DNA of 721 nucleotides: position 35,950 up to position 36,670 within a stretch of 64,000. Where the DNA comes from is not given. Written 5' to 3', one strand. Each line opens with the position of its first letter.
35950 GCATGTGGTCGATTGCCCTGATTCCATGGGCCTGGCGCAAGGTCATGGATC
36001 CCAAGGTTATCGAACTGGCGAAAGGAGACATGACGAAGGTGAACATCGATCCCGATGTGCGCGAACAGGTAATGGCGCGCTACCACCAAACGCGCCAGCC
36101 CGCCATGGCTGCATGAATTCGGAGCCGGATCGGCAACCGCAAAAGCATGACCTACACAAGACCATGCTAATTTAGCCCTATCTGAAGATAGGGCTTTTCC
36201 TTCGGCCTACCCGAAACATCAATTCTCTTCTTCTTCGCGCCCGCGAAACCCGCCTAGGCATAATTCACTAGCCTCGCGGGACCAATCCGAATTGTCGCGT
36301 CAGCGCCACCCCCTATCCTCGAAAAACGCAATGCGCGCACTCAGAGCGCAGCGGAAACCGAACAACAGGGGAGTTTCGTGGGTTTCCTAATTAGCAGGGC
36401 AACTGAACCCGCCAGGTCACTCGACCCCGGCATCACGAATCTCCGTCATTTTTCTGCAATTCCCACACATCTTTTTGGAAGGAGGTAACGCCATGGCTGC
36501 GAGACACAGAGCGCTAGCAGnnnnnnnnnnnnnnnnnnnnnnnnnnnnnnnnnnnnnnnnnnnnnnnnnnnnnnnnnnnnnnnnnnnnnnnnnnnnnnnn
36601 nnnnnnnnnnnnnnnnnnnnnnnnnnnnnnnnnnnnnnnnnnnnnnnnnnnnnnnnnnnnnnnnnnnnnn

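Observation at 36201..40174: Terminator-bounded three-gene operon: monoheme cytochrome c, coiled-coil outer-membrane barrel and octaheme cytochrome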

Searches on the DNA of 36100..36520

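Call 55: search_rna_families(source=window, start=36100, end=36520, threshold=evalue, max_evalue=1)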
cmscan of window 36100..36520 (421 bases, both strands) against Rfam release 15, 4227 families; matches with E-value up to 1: 0.
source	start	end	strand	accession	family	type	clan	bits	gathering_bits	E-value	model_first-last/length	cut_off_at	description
